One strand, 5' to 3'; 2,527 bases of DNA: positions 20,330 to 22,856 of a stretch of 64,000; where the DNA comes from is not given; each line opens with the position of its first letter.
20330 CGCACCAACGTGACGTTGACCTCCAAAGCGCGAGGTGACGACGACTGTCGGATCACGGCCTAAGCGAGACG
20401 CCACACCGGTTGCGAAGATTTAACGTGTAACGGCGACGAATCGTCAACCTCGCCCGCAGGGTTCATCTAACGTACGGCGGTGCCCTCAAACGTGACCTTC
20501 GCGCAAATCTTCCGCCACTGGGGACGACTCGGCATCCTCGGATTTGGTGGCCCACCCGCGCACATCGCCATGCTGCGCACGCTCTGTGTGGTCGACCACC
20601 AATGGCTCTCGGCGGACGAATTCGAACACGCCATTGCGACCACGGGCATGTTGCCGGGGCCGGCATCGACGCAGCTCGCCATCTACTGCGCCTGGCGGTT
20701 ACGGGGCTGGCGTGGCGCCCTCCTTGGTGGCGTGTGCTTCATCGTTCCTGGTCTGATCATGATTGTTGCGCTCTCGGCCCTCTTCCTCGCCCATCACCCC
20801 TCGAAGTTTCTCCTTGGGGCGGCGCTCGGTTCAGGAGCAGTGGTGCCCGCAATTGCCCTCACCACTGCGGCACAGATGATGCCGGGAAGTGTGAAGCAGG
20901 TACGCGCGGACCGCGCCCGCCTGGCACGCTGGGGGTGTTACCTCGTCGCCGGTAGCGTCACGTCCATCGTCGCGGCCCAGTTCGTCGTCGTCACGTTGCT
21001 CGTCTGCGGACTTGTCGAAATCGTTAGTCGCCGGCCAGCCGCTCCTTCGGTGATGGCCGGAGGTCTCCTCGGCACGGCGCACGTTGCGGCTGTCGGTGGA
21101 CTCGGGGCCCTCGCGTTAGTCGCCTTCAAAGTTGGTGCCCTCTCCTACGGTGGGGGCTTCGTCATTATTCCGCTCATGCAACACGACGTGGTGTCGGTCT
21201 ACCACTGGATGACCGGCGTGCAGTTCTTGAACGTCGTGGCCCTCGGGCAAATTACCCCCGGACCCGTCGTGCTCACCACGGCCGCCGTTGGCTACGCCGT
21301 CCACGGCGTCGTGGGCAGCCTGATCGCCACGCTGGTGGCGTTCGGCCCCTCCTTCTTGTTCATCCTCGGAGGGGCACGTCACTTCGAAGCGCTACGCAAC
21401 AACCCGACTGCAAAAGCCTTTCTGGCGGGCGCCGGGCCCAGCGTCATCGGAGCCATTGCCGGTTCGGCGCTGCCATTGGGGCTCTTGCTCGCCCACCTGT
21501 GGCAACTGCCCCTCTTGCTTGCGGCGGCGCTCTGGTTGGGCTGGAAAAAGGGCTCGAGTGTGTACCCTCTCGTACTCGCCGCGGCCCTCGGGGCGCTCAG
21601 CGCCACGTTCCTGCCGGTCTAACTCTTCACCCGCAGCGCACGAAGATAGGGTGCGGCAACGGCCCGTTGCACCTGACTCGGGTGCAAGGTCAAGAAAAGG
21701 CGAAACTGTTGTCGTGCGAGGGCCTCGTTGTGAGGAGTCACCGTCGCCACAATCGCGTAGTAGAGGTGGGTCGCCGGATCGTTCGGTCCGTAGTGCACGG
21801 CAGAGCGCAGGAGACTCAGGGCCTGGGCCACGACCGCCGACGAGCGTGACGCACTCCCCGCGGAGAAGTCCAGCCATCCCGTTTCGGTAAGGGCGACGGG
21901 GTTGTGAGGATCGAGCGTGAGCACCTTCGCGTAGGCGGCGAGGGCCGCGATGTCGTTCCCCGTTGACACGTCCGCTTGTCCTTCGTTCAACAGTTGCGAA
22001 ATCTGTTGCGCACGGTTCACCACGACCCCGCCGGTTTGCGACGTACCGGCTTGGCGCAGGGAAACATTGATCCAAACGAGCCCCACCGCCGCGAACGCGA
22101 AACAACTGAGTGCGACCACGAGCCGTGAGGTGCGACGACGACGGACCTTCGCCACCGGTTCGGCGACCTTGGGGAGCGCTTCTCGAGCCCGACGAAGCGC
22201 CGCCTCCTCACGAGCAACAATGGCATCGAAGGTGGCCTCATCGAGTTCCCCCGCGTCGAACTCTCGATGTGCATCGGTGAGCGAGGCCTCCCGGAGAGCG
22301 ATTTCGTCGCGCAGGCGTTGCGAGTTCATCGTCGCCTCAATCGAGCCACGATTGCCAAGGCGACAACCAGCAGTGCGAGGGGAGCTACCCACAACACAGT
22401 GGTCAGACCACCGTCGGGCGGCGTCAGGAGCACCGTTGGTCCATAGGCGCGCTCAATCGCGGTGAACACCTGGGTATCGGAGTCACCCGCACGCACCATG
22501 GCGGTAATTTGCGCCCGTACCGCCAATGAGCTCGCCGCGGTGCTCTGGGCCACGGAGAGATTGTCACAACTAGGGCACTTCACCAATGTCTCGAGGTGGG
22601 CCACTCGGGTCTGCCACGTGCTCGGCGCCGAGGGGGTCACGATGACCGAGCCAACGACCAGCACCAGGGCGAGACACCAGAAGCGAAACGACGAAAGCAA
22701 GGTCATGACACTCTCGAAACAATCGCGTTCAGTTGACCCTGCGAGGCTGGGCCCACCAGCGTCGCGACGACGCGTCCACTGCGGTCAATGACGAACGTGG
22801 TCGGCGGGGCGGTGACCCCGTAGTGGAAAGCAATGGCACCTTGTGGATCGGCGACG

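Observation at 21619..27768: Complete colinear System I (ccmABCDEFGHI) cytochrome c maturation operon in an actinobacterial gene context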

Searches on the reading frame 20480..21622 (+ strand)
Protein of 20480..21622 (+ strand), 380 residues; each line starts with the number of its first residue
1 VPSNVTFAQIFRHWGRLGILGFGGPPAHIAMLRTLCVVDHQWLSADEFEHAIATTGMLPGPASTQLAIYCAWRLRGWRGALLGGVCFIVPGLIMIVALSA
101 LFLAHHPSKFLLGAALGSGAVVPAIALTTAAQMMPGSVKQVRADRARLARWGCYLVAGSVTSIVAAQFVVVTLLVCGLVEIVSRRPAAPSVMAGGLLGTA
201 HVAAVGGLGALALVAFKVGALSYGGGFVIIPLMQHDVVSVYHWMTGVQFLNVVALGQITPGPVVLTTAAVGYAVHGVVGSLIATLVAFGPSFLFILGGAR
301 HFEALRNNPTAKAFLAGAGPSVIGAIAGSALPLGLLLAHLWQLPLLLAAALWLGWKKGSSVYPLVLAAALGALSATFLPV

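Call 25: search_protein_families(library=pfam, proteins=[window:20480-21622:+], max_evalue=0.001)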
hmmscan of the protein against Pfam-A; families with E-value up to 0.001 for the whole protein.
window:20480-21622:+ (380 aa): 1 family
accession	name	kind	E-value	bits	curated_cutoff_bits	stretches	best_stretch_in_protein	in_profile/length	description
PF02417.20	Chromate_transp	-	8.7e-66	221.5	28.6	2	211-371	3-165/166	Chromate transporter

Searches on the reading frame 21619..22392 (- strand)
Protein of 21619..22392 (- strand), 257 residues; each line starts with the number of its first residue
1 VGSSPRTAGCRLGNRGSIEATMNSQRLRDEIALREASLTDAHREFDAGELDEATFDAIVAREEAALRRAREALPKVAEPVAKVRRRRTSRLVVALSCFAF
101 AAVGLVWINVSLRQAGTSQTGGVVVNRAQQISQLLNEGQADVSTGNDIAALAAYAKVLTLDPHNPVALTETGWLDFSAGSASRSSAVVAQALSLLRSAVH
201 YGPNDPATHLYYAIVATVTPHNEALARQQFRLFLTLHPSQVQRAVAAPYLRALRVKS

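Call 3: search_protein_families(library=pfam, proteins=[window:21619-22392:-], max_evalue=0.01)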
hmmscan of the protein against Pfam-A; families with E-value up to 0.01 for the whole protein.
window:21619-22392:- (257 aa): 2 families
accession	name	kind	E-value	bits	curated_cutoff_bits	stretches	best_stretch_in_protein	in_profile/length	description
PF14559.12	TPR_19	-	0.0026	18.5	25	0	149-190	9-50/68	Tetratricopeptide repeat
PF13414.12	TPR_11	-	0.0042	17.2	26.8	0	138-167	1-30/42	TPR repeat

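Call 4: search_protein_families(library=ncbifam, proteins=[window:21619-22392:-], max_evalue=0.01)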
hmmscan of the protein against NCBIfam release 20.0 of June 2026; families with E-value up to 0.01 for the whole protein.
window:21619-22392:- (257 aa): 2 families
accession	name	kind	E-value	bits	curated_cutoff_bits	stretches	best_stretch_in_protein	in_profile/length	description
TIGR02917.1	PEP_TPR_lipo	equivalog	0.0033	15.4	312.2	0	128-241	190-295/899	XrtA/PEP-CTERM system TPR-repeat protein PrsT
NF052375.1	antisigma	equivalog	0.006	16.6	100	0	63-146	59-132/217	anti-sigma factor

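Call 35: search_solved_structures(query=A1, max_evalue=1, show_alignments=2)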
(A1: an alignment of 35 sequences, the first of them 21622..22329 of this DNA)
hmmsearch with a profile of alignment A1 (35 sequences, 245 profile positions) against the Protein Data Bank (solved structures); distinct sequences matched with E-value up to 1: 145 (the best 60 are shown).
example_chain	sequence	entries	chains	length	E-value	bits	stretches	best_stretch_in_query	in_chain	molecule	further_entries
9qhb_A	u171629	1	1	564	2.1e-24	89.6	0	124-159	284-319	Engineered tetratricopeptide repeat protein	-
7obi_A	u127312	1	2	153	3.2e-16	62.8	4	124-159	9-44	CTPR-rv4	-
8bu0_A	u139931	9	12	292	2.4e-15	59.9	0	122-159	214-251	Consensus tetratricopeptide repeat protein | Crystal structure of an 8-repeat consensus TPR superhelix with Zinc. | Monomer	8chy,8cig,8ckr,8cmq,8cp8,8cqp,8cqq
9qhc_A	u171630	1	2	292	2e-14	56.9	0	123-159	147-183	Engineered tetratricopeptide repeat protein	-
9gzg_A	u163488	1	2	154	1.2e-09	41.3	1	125-159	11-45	Engineered CTPR protein with glutamic acids for conductivity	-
7y4i_A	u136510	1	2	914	1.5e-09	41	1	108-154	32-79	Probable UDP-N-acetylglucosamine--peptide N-acetylglucosaminyltransferase SPINDLY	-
8dtf_A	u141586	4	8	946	1.8e-09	40.7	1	108-154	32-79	Probable UDP-N-acetylglucosamine--peptide N-acetylglucosaminyltransferase SPINDLY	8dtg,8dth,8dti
6vl6_A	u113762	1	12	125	8.9e-09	38.4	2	123-157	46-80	T33_dn2A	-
3kd7_A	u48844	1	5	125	1.7e-08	37.4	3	122-159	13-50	CTPR390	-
1na0_A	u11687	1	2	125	1.9e-08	37.3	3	120-156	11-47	designed protein CTPR3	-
8ch0_A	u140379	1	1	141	3.4e-08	36.5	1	122-155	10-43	Consensus tetratricopeptide repeat protein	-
2fo7_A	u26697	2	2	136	3.6e-08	36.4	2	123-155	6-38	SYNTHETIC CONSENSUS TPR PROTEIN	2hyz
6vfh_A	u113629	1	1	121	4.8e-08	36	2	123-156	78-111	T33_dn10A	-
5hrz_A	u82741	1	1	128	8e-08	35.3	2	125-156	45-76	TPR domain protein 1na0C3_3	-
6vfj_B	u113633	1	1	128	1.1e-07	34.9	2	125-157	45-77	I53_dn5B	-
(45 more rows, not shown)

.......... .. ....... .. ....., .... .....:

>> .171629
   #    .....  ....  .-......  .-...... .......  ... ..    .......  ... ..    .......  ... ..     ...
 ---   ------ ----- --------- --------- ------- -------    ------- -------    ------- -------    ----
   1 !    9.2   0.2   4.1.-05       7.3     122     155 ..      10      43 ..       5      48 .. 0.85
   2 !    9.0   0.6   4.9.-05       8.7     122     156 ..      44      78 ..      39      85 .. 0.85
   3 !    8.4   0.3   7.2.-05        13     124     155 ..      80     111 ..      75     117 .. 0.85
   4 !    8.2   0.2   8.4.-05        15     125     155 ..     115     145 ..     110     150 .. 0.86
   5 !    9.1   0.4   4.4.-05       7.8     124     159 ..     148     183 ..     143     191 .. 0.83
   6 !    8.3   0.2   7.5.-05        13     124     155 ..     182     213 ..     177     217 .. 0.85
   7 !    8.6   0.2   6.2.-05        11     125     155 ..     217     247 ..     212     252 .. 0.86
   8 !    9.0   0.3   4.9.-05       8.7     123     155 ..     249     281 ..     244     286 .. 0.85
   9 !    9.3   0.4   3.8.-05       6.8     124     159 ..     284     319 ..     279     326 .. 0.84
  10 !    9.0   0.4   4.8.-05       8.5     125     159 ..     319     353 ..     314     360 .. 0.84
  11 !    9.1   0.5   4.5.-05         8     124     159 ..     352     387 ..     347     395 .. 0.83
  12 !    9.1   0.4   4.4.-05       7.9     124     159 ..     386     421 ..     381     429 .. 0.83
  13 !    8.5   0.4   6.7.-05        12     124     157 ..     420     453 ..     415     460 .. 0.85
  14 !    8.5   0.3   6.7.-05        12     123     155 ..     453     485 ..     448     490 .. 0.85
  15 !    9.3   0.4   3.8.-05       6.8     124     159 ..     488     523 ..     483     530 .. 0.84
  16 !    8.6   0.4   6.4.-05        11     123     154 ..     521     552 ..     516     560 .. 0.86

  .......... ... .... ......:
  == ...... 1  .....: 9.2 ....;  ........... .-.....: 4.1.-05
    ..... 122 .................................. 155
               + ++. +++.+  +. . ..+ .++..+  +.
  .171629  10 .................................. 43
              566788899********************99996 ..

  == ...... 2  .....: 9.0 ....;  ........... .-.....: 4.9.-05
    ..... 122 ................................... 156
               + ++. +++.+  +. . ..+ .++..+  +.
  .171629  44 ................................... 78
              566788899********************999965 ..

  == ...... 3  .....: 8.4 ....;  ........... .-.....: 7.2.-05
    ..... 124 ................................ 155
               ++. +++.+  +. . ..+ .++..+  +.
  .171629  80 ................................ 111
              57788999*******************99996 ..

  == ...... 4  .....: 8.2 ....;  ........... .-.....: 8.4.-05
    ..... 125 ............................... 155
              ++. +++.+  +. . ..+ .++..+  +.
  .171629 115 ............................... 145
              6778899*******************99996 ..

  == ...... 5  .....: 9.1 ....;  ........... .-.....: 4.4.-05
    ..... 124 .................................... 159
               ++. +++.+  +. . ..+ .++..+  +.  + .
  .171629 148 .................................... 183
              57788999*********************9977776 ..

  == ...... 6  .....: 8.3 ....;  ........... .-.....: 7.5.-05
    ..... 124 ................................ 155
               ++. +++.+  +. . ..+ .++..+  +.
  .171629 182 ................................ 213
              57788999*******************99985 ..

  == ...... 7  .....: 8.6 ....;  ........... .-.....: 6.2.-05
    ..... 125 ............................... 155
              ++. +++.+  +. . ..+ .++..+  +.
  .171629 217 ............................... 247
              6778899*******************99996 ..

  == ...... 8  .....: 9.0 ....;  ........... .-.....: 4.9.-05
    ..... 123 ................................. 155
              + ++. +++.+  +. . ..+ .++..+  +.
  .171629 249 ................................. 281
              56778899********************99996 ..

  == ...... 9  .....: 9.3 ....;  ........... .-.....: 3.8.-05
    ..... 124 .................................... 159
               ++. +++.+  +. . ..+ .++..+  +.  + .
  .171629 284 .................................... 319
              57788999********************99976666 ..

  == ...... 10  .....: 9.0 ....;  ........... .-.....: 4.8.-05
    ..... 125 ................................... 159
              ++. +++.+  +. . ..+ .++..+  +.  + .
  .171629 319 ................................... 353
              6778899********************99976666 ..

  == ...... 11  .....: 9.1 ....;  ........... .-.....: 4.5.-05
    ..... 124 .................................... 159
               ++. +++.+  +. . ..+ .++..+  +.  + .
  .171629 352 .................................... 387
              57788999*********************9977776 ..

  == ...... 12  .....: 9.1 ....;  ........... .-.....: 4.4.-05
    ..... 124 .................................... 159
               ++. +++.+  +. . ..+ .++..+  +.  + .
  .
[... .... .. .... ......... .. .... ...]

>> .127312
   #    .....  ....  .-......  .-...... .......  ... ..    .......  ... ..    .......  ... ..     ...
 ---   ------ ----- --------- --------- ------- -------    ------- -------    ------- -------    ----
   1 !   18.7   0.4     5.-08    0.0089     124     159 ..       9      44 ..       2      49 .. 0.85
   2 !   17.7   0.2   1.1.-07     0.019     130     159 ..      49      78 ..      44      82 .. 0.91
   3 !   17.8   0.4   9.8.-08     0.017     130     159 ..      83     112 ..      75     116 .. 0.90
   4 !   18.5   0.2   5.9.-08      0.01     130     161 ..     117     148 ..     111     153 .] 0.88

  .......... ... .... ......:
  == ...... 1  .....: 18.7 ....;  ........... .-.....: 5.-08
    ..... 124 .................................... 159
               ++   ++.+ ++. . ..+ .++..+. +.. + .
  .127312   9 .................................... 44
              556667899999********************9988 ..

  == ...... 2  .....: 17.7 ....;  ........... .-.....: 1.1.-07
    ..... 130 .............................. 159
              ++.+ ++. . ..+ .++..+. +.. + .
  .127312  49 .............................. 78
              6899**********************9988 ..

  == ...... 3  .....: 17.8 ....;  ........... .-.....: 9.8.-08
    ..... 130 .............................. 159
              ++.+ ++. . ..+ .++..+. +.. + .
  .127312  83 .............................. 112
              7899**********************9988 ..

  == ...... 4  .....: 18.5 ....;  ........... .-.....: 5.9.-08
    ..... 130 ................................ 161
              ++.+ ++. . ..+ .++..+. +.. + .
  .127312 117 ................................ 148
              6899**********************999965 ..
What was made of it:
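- On CcmI (TIGR03142) / NrfG TPR apocytochrome chaperone: PDB profile hits are generic TPR proteins (call 35).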

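Call 53: search_protein_families(library=ncbifam, alignment_id=A1, max_evalue=0.01)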
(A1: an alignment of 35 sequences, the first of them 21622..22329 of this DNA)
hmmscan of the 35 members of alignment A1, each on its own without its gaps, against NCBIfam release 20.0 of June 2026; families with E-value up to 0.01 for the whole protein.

A. member 1, window:21622-22329:- (236 aa): 4 families
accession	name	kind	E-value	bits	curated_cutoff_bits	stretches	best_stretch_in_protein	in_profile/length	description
TIGR02917.1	PEP_TPR_lipo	equivalog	0.0026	15.7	312.2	0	107-220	190-295/899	XrtA/PEP-CTERM system TPR-repeat protein PrsT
NF052375.1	antisigma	equivalog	0.0086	16.1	100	1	42-125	59-132/217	anti-sigma factor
TIGR02521.1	type_IV_pilW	equivalog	0.0098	15.5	154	0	168-220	48-99/234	type IV pilus biogenesis/stability protein PilW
NF006572.0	PRK09088.1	equivalog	0.0098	14.6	696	0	31-181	31-173/491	acyl-CoA synthetase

B. families by the number of members that match (of 35 scanned): 19 families
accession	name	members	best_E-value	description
TIGR02917.1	PEP_TPR_lipo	14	1.8e-06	XrtA/PEP-CTERM system TPR-repeat protein PrsT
NF052375.1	antisigma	10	6.6e-06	anti-sigma factor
NF040959.1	MamA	3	7.8e-06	magnetosome protein MamA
TIGR02521.1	type_IV_pilW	3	1.5e-05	type IV pilus biogenesis/stability protein PilW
NF049861.1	SCO2400_fam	3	0.00012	SCO2400 family protein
NF038083.1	CU044_5270_fam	3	0.00046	CU044_5270 family protein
TIGR03142.1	cytochro_ccmI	2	0.0011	c-type cytochrome biogenesis protein CcmI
NF033762.1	social_mot_Tgl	2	0.0016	social motility TPR repeat lipoprotein Tgl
NF050099.1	SepX_GlpR_2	2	0.0019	divisome protein SepX/GlpR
NF038253.1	GBS_IgA_bnd_BAC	1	2.1e-05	IgA Fc-binding protein BAC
NF005085.0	PRK06520.1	1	6e-05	5-methyltetrahydropteroyltriglutamate--homocysteine S-methyltransferase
NF041043.1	BPSS1780_fam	1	0.001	BPSS1780 family membrane protein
NF004875.0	PRK06233.1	1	0.0016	vitamin B12 independent methionine synthase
NF002725.1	PRK02603.1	1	0.002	photosystem I assembly protein Ycf3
NF011806.0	PRK15275.1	1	0.0046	putative fimbrial protein SteD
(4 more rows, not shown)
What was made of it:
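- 21619..22329 (-): Ninth gene: a single-pass membrane protein with an extracytoplasmic TPR domain, CcmI-like by position (236 aa from the ATG at 22329). Two of 35 members weakly hit TIGR03142 ccmI (call 53).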

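Call 60: find_homologous_proteins(query=window:21622-22329:-, max_evalue=0.00001)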
Query window:21622-22329:- (236 aa): 437 proteins with E <= 0.00001 among 6969 candidates; the best 120 are listed.
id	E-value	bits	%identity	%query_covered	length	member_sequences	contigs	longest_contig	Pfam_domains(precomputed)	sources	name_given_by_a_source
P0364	3.2e-141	486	99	100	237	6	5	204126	-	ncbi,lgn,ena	-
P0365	7.0e-115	400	82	100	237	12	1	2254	-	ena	-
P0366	3.6e-109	381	80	100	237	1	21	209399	-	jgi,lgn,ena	-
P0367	5.5e-106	371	76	100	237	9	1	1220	-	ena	-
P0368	4.0e-80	286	61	99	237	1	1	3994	-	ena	-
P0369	3.4e-76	274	63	100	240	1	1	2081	-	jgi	jgi:tetratricopeptide (TPR) repeat protein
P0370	2.5e-74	267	58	100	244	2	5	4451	-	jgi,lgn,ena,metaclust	metaclust:\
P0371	1.0e-73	265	62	100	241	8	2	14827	-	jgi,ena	-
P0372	2.5e-72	261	59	97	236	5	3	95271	-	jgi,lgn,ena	-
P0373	3.3e-72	261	58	100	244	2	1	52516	-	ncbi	-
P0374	3.2e-71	257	58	100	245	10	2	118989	-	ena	-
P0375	3.3e-71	257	57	98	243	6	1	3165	PF13414.13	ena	-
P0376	8.3e-71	256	57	100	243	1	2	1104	-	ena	-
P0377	3.8e-70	254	56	100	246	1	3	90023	-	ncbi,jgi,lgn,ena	jgi:hypothetical protein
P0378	5.7e-70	253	58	99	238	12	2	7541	-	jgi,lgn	-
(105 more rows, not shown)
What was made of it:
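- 21619..22329 (-): Homologues are named 'hypothetical protein' by NCBI and 'TPR repeat protein', 'hypothetical protein' or 'CcmH/NrfG' by JGI (call 60).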

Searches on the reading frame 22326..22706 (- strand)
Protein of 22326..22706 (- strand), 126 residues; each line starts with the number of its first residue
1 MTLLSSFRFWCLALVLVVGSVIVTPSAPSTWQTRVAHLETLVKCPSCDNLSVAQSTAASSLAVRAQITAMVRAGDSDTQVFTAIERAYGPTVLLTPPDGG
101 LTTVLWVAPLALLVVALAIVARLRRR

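Call 3: search_protein_families(library=pfam, proteins=[window:22326-22706:-], max_evalue=0.01)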
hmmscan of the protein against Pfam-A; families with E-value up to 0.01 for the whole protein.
window:22326-22706:- (126 aa): 1 family
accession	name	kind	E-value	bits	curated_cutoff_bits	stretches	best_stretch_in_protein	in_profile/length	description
PF03918.19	CcmH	-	4.4e-22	78.3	25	1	30-126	24-120/143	Cytochrome C biogenesis protein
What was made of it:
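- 22326..22706 (-): ccmH, the CxxC subunit of the synthase (126 aa, not fused to a CcmI part). PF03918 gives 4.4e-22 (call 3).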

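Call 4: search_protein_families(library=ncbifam, proteins=[window:22326-22706:-], max_evalue=0.01)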
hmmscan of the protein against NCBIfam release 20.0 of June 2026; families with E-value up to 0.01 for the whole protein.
window:22326-22706:- (126 aa): 1 family
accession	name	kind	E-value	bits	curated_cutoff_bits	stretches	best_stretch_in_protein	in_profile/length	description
TIGR03147.1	cyt_nit_nrfF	exception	2.7e-16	59.4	159.2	1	32-126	31-125/126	heme lyase NrfEFG subunit NrfF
